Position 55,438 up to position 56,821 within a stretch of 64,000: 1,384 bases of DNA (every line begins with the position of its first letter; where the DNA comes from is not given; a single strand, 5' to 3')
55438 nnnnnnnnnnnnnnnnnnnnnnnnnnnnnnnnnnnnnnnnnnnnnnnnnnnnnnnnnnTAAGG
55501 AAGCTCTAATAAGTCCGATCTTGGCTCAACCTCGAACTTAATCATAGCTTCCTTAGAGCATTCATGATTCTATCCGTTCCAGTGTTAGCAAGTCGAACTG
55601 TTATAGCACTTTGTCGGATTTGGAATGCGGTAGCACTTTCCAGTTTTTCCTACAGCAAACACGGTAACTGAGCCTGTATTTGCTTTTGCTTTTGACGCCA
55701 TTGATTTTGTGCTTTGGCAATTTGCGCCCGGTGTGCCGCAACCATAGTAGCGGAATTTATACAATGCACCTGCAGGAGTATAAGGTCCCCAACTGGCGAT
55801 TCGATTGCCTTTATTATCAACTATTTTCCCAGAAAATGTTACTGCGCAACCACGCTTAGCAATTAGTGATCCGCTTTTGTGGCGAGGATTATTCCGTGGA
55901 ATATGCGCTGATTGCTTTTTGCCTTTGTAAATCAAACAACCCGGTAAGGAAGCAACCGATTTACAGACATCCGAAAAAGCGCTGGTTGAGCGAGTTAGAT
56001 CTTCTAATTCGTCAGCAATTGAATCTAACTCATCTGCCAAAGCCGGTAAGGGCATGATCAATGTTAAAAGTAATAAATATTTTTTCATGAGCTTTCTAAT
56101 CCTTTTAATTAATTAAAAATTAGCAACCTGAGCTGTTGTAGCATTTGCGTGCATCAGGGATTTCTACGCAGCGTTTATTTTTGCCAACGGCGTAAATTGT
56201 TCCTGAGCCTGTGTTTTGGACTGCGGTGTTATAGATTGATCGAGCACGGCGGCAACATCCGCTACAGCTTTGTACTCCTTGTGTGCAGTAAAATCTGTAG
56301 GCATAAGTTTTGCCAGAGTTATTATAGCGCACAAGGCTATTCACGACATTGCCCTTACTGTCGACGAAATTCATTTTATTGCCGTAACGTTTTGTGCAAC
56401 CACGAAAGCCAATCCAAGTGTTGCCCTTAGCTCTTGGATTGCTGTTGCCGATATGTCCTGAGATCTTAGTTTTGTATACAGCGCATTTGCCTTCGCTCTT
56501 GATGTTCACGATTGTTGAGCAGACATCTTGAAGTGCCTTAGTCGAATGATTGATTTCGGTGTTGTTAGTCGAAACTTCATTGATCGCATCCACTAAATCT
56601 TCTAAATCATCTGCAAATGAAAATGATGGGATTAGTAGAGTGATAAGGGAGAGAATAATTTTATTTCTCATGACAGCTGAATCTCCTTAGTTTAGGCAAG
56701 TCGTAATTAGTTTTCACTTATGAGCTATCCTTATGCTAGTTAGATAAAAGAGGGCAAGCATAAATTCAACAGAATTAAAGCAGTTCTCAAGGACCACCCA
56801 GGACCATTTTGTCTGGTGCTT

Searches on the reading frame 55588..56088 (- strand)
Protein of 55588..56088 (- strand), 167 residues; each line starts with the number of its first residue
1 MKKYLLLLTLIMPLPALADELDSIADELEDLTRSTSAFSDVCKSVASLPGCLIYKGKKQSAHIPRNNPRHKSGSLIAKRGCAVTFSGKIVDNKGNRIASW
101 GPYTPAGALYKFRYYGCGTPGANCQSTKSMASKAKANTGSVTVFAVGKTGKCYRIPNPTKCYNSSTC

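Call 3: search_protein_families(library=pfam, proteins=[window:55588-56088:-], max_evalue=1)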
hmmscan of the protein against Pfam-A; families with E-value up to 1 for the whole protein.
window:55588-56088:- (167 aa): 1 family
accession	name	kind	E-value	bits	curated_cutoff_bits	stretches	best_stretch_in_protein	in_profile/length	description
PF05957.18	DUF883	-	0.35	11.2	25.4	1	17-40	3-26/53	DUF883 N-terminal domain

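Call 5: search_protein_families(library=ncbifam, proteins=[window:55588-56088:-], max_evalue=1)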
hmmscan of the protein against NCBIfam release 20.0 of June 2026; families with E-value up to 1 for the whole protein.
window:55588-56088:- (167 aa): 0 families

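Call 6: search_protein_families(library=padloc, proteins=[window:55588-56088:-], max_evalue=1)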
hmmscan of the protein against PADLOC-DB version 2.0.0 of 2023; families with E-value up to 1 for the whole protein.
window:55588-56088:- (167 aa): 0 families

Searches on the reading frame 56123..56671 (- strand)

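Call 3: search_protein_families(library=pfam, proteins=[window:56123-56671:-], max_evalue=1)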
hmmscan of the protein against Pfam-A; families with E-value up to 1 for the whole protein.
window:56123-56671:- (183 aa): 3 families
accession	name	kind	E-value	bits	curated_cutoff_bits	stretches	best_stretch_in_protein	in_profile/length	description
PF02762.20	Cbl_N3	-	0.0013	19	25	1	108-175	13-80/86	CBL proto-oncogene N-terminus, SH2-like domain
PF07196.18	Flagellin_IN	-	0.061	14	22.7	1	20-35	20-35/55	Flagellin hook IN motif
PF08653.15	DASH_Dam1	-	0.15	12.3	26.6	1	21-49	3-31/56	DASH complex subunit Dam1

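Call 5: search_protein_families(library=ncbifam, proteins=[window:56123-56671:-], max_evalue=1)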
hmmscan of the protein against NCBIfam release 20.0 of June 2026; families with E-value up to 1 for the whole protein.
window:56123-56671:- (183 aa): 1 family
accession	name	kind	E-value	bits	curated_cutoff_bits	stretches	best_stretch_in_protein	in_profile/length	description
NF043038.1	ABCF_CplR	exception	0.052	12.2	780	1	30-75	138-182/544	ABC-F type ribosomal protection protein CplR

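Call 6: search_protein_families(library=padloc, proteins=[window:56123-56671:-], max_evalue=1)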
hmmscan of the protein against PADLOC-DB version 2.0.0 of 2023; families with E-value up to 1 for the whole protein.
window:56123-56671:- (183 aa): 0 families
